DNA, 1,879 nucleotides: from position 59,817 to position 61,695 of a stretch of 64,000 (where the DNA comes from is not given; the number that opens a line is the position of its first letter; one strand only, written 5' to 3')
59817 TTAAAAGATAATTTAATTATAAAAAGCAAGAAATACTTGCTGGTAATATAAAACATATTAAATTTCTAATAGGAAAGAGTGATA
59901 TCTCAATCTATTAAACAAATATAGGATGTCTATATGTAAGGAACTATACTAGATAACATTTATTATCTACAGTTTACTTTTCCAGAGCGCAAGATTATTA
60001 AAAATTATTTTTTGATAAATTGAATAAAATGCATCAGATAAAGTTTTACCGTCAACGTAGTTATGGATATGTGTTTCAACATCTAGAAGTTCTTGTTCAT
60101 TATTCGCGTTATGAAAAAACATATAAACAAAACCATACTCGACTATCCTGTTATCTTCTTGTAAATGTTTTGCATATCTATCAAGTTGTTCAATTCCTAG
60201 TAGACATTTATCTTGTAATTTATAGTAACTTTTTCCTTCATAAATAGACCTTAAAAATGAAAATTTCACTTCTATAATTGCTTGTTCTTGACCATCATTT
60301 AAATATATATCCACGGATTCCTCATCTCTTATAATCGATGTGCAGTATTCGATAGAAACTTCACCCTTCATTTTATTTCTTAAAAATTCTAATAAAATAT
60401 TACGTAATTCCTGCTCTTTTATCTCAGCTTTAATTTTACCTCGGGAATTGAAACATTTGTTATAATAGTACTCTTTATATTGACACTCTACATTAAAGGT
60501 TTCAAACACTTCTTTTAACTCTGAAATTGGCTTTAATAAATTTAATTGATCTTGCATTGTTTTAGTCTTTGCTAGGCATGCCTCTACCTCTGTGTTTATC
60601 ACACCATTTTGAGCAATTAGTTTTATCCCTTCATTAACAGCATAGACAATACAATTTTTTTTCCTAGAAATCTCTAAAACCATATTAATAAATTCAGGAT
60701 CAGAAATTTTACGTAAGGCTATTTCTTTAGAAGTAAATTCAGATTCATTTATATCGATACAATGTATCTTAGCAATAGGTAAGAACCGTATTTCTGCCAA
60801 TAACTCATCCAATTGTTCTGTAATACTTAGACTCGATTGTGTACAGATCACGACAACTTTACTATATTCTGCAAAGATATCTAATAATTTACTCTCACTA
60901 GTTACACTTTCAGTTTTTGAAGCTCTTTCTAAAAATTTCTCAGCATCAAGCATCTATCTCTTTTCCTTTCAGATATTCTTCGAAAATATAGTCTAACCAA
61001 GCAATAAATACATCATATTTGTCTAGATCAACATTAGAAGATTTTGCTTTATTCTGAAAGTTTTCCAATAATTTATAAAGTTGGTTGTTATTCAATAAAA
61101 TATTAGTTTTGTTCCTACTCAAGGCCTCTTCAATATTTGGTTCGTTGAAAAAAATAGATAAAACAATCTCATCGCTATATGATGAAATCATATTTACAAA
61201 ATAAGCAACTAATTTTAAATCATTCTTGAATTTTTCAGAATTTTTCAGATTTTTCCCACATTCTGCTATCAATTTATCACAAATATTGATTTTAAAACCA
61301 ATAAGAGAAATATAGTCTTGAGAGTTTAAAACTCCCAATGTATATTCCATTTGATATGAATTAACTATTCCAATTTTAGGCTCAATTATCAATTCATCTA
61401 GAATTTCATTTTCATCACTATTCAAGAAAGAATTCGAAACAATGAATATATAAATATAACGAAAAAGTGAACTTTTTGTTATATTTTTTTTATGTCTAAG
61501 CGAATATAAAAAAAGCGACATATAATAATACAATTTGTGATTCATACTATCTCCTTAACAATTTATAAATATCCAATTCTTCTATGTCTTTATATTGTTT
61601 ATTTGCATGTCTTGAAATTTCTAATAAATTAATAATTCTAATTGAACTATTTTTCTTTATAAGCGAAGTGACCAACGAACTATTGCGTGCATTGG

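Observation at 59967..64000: Four-gene AT-rich defence-island candidate: methylase-like ORF + zinc-ribbon coiled-coil ABC ATPase + helical middle protein + PD-(D/E)xK-like effector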

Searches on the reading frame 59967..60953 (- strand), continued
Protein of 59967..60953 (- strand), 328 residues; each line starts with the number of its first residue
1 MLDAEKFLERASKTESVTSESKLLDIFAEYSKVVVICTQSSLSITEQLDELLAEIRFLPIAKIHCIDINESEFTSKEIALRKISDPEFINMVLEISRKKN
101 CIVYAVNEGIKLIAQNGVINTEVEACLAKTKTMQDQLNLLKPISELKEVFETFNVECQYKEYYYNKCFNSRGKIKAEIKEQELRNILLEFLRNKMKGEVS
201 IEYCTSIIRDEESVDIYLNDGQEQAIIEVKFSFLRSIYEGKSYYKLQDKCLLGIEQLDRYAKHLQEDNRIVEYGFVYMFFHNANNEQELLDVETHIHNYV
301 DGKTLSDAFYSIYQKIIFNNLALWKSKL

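Call 85: find_encoding_contigs(protein=P0043, flank=9000, max_places=2)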
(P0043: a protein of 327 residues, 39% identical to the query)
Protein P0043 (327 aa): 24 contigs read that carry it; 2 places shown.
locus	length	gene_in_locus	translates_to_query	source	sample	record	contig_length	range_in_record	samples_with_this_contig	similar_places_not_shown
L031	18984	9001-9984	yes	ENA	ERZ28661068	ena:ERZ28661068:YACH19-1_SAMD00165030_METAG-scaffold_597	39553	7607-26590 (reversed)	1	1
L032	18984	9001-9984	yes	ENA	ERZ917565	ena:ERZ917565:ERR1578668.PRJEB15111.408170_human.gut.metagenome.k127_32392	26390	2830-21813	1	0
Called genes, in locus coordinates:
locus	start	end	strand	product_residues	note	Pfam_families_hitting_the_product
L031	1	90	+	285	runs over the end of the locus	PF19481:DUF6017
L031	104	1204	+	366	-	PF14657:Arm-DNA-bind_4, PF14659:Phage_int_SAM_3, PF00589:Phage_integrase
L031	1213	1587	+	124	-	PF21983:NikA-like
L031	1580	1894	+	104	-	PF12958:DUF3847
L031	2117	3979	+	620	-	PF03389:MobA_MobL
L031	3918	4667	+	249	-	PF19506:DUF6040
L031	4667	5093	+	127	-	PF14198:TnpV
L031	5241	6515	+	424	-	PF01555:N6_N4_Mtase (faint)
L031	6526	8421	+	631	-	PF13476:AAA_23 (weak)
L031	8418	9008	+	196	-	-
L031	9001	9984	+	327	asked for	-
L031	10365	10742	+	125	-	PF01797:Y1_Tnp (weak)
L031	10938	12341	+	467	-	-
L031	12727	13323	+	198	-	PF08668:HDOD (weak), PF01966:HD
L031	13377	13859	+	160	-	PF00293:NUDIX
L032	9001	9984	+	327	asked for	-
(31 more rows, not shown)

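Call 86: find_encoding_contigs(protein=P0114, flank=9000, max_places=2)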
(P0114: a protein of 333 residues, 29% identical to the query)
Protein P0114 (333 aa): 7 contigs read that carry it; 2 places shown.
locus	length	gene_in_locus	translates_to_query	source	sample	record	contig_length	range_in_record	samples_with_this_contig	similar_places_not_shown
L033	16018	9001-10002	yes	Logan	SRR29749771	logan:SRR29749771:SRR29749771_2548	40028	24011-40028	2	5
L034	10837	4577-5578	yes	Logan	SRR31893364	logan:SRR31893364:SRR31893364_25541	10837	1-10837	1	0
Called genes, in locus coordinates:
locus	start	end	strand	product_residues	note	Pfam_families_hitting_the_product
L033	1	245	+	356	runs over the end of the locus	PF14657:Arm-DNA-bind_4, PF14659:Phage_int_SAM_3, PF00589:Phage_integrase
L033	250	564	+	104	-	PF21983:NikA-like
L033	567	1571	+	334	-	PF06745:ATPase (weak), PF13481:AAA_25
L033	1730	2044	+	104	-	PF21983:NikA-like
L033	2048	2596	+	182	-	PF03432:Relaxase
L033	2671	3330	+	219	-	-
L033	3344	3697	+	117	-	PF14198:TnpV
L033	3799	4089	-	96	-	PF20648:DUF6809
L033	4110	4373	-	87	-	-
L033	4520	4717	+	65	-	PF13443:HTH_26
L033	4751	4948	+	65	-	PF13443:HTH_26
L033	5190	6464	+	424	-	PF01555:N6_N4_Mtase (faint)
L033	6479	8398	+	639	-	PF13476:AAA_23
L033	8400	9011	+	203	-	-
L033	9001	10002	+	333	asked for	-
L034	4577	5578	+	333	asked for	-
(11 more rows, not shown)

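Call 93: find_related_loci(query=A1, collection=viral_contigs, flank=8000)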
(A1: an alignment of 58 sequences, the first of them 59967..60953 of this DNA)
Query A1 (328 aa) in viral_contigs; peptide patterns used: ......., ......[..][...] (x = any residue, [..] = any of these).
174 stretches matched a pattern, but none encodes a relative of the query by tblastn (E <= 1e-3).

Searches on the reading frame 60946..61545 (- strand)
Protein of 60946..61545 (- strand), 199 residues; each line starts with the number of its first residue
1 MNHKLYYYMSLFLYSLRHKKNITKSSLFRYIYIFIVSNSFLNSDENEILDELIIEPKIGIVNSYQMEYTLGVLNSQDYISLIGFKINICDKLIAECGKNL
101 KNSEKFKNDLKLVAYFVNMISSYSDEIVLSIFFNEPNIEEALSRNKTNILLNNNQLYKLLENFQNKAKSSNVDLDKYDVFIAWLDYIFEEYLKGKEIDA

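Call 3: search_protein_families(library=padloc, proteins=[window:60946-61545:-], max_evalue=1)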
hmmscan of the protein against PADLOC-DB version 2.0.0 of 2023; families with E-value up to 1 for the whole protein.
window:60946-61545:- (199 aa): 0 families

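Call 4: search_protein_families(library=pfam, proteins=[window:60946-61545:-], max_evalue=1)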
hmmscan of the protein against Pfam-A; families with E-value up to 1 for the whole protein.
window:60946-61545:- (199 aa): 2 families
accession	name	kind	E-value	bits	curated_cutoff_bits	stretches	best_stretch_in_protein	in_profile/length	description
PF08311.18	Mad3_BUB1_I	-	0.004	17.5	31.4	1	91-133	44-86/123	Mad3/BUB1 homology region 1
PF05197.18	TRIC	-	0.19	11.7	25.9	1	104-152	5-51/193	TRIC channel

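Call 5: search_protein_families(library=ncbifam, proteins=[window:60946-61545:-], max_evalue=1)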
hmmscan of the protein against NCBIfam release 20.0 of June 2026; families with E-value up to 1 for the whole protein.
window:60946-61545:- (199 aa): 1 family
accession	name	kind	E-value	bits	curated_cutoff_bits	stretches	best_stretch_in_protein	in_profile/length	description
NF005023.0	PRK06433.1-2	equivalog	0.11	12.9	92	1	18-41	23-46/82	NADH dehydrogenase subunit J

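Call 7: search_protein_families(library=phrogs, proteins=[window:60946-61545:-], max_evalue=1)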
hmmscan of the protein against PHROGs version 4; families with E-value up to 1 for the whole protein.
window:60946-61545:- (199 aa): 0 families

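Call 10: search_solved_structures(query=window:60946-61545:-, max_evalue=10)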
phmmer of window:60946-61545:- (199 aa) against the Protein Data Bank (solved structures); distinct sequences matched with E-value up to 10: 0.

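Call 26: find_homologous_proteins(query=window:60946-61545:-, max_evalue=0.001)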
Query window:60946-61545:- (199 aa): 33 proteins with E <= 0.001 among 122 candidates.
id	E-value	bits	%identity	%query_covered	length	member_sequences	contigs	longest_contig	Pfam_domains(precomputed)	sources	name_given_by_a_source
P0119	1.6e-114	398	95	100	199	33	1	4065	-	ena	-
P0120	1.7e-97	343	83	100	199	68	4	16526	-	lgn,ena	-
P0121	1.3e-96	340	83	100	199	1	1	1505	-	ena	-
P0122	3.9e-96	338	84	100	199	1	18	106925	-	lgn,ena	-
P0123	2.8e-95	336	82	100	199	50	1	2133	-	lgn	-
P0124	4.9e-94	332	81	100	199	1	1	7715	-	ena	-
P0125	1.8e-93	330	82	100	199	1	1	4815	-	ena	-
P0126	1.3e-92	327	85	96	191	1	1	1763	-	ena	-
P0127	1.2e-79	285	83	83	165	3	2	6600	-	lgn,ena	-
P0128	1.2e-78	281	82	83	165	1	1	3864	-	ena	-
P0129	2.1e-78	281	69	100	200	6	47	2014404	-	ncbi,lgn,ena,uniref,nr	ncbi:hypothetical protein H8787_03495 [Streptococcus sp. NSJ-72]|uniref:Uncharacterized protein n=1 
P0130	5.2e-77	276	69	100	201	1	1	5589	-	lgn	-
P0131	3.1e-65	238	57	98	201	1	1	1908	-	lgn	-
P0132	5.0e-65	237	57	98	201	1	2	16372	-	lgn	-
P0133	1.2e-64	236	58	98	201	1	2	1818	-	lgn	-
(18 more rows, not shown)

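Call 36: predict_structure(alignment_id=A2)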
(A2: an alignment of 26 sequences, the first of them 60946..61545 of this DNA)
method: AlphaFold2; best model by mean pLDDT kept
length: 199 residues; sequences in the alignment: 26
mean_pLDDT: 81.3   pTM: 0.82
mean pLDDT of the five models: 81.3, 76.9, 71.2, 70.5, 67.4
residues with pLDDT >= 90: 60; 70-90: 98; 50-70: 35; < 50: 6
segments of 3 or more residues with pLDDT < 50: 44-47
pLDDT, mean of each block of 10 residues (from residue 1): 83 93 88 84 57 66 85 96 92 96 92 90 81 69 72 74 86 74 84 61
secondary structure, 60 per line:
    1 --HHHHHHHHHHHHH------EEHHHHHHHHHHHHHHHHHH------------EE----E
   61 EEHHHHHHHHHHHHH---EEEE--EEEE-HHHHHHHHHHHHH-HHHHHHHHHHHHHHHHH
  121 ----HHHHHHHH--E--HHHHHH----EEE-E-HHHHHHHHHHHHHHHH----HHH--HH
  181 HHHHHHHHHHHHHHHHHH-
elements in order: H3-15 H24-41 E60-62 H63-75 E79-82 E85-88 H90-102 H104-120 H125-132 H138-143 E148-150 H154-169 H179-198

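Call 38: fold_search(model_id=the predicted structure, library=pdb)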
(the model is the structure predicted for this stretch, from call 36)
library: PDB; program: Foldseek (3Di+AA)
matches with E <= 10: 507; with E <= 0.001: 0
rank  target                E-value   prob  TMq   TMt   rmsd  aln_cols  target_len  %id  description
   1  5yhx_H                3.4e-01  0.54  0.26  0.37  13.2       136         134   13  Structure of Lactococcus lactis ZitR, wild type (released 2017-12-06)
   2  7yk3_D                3.8e-01  0.63  0.41  0.43   5.3       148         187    8  Crystal structure of DarTG toxin-antitoxin complex from Mycobacterium tuberculosis (released 2023-05-31)
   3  22oz_H                3.8e-01  0.30  0.23  0.28   9.4       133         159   11  Structural insights into HpaR-mediated recognition of hrpX and hrpG in Xanthomonas campestris pv. campestris (released 2026-03-11)
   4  2rkh                  4.3e-01  0.21  0.31  0.36  17.6       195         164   10  Crystal structure of a putative AphA-like transcription factor (ZP_00208345.1) from Magnetospirillum magnetotacticum MS- (released 2007-10-30)
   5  6lbs_B                4.6e-01  0.33  0.25  0.33  13.1       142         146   11  Crystal structure of yeast Stn1 (released 2020-07-15)
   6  5y8t_B                4.6e-01  0.23  0.31  0.35  18.6       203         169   15  Crystal structure of Bacillus subtilis PadR in complex with p-coumaric acid (released 2017-11-29)
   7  5hsm                  4.9e-01  0.47  0.26  0.38  12.4       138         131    8  CRYSTAL STRUCTURE OF MYCOBACTERIUM TUBERCULOSIS MARR FAMILY PROTEIN RV2887 (released 2017-02-01)
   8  7cbv_A                4.9e-01  0.13  0.25  0.29  15.7       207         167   12  Crystal structure of the transcriptional regulator PadR from Bacillus subtilis (space group H32) (released 2021-04-21)
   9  6lbs_C                5.2e-01  0.23  0.25  0.33  13.2       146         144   12  Crystal structure of yeast Stn1 (released 2020-07-15)
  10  2pfb_A                5.5e-01  0.57  0.28  0.42   9.3       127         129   11  Structure of oxidized OhrR from Xanthamonas campestris (released 2007-12-11)
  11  7clu_B                5.5e-01  0.20  0.25  0.17  17.3       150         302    9  PigF with SAH (released 2021-07-28)
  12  3ryp_A                5.8e-01  0.20  0.13  0.13  12.0        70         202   14  Domain-domain flexibility leads to allostery within the camp receptor protein (CRP) (released 2012-05-02)
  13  3dp7_A                5.8e-01  0.12  0.20  0.13  17.8       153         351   10  CRYSTAL STRUCTURE OF SAM-dependent methyltransferase from Bacteroides vulgatus ATCC 8482 (released 2008-07-29)
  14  5x12                  6.2e-01  0.23  0.32  0.35  18.8       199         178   16  Crystal structure of Bacillus subtilis PadR (released 2017-11-22)
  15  7clu_A                7.0e-01  0.18  0.25  0.16  17.3       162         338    9  PigF with SAH (released 2021-07-28)
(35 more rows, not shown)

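Call 78: search_protein_representatives(alignment_id=A2)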
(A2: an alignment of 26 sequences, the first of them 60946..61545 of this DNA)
Query: 26 sequences, 199 profile positions. Proteins with E-value up to 0.001 (for the whole library): 48; up to 1e-10: 39; up to 1e-30: 11. The best 48 are listed.
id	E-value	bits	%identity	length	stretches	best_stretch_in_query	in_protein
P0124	6.4e-86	303.5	-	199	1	1-198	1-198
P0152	6.2e-83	293.7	-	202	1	3-198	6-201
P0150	2.4e-79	282.0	-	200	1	3-196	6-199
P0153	3.0e-54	200.1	-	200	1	5-196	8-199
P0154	4.5e-53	196.3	-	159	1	43-198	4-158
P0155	4.5e-53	196.2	-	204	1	4-198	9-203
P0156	1.6e-49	184.7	-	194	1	1-192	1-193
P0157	7.9e-45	169.3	-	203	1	3-198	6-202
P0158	1.3e-43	165.3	-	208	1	4-198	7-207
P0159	3.7e-36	141.0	-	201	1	1-195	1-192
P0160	8.1e-35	136.6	-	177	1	42-157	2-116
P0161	9.7e-30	120.1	-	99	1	83-181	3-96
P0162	1.8e-29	119.2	-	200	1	1-193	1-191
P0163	3.7e-29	118.2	-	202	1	3-193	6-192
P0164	8.6e-29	117.0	-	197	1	3-193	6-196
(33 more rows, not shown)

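Call 80: search_protein_families(library=pfam, alignment_id=A4, max_evalue=1)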
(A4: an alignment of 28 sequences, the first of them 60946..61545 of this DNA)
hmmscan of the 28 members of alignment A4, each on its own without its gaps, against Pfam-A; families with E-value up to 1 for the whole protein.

A. member 1, window:60946-61545:- (199 aa): 2 families
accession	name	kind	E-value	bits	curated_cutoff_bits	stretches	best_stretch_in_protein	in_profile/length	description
PF08311.18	Mad3_BUB1_I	-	0.004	17.5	31.4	1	91-133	44-86/123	Mad3/BUB1 homology region 1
PF05197.18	TRIC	-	0.19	11.7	25.9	1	104-152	5-51/193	TRIC channel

B. families by the number of members that match (of 28 scanned): 27 families (the first 25 are shown)
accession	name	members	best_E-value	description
PF12090.13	Spt20_SEP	1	0.0014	Spt20, SEP domain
PF08311.18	Mad3_BUB1_I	1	0.004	Mad3/BUB1 homology region 1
PF14164.11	YqzH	1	0.0042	YqzH-like protein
PF07118.16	DUF1374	1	0.0066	Protein of unknown function (DUF1374)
PF18530.7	Swi6_N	1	0.012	Swi6 N-terminal domain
PF06331.17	Tfb5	1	0.017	Transcription factor TFIIH complex subunit Tfb5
PF09074.15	Mer2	1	0.023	Mer2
PF10557.15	Cullin_Nedd8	1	0.031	Cullin protein neddylation domain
PF11256.13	SAV0927-like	1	0.041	SAV0927-like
PF08807.15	DUF1798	1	0.048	Bacterial domain of unknown function (DUF1798)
PF14994.11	TSGA13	1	0.052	Testis-specific gene 13 protein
PF22121.2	MtxA_C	1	0.052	Magnetotaxis protein MtxA, C-terminal domain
PF16504.10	SP24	1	0.053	Putative virion membrane protein of plant and insect virus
PF23724.1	Dredd_2nd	1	0.083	Caspase-8, second domain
PF11647.13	MLD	1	0.091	Membrane Localization Domain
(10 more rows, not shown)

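Call 81: search_solved_structures(query=A4, max_evalue=10)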
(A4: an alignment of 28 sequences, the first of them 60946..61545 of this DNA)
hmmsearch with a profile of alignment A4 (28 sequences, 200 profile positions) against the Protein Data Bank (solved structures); distinct sequences matched with E-value up to 10: 1.
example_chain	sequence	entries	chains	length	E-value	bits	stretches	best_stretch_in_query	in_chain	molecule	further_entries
3wkr_C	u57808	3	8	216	0.36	13.7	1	24-91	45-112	Uncharacterized protein MJ1481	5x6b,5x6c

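Call 92: list_cluster_members(proteins=[L001:8716-9996:+, window:61547-63439:-, window:60946-61545:-, window:59967-60953:-])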
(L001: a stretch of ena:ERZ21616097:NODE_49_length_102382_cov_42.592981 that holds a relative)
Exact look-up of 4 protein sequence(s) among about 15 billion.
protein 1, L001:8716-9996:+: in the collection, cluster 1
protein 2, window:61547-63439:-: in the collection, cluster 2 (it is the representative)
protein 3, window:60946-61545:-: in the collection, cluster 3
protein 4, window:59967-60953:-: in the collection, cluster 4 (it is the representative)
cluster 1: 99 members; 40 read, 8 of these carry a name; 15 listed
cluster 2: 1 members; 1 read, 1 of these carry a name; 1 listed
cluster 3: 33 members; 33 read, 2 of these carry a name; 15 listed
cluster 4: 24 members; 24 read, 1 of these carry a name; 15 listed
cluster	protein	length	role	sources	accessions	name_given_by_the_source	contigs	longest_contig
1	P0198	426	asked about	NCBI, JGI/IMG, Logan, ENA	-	-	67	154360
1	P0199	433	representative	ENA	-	-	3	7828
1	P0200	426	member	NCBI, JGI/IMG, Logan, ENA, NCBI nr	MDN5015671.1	hypothetical protein PCY17_10585 [Streptococcus sp. SO2] | hypothetical protein | hypothetical protein [Streptococcus sp. SO2]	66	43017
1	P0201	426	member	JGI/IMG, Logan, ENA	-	hypothetical protein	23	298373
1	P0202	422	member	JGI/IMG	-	hypothetical protein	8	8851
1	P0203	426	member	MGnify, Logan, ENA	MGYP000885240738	FL=1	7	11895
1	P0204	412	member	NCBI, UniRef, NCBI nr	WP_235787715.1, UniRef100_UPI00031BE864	DNA methyltransferase [Streptococcus sanguinis] | DNA methyltransferase n=1 Tax=Streptococcus sanguinis TaxID=1305 RepID=UPI00031BE864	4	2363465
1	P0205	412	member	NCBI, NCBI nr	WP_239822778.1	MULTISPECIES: TRM11 family methyltransferase [Streptococcus] | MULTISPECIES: hypothetical protein [Streptococcus]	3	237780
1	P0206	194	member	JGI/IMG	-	hypothetical protein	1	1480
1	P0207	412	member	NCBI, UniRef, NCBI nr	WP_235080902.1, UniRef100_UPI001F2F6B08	hypothetical protein [Streptococcus oralis] | hypothetical protein n=1 Tax=Streptococcus oralis TaxID=1303 RepID=UPI001F2F6B08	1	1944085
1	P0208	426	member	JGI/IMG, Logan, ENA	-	-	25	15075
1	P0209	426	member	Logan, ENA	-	-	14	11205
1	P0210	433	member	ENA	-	-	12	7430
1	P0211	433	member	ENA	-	-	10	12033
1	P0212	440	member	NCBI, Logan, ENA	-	-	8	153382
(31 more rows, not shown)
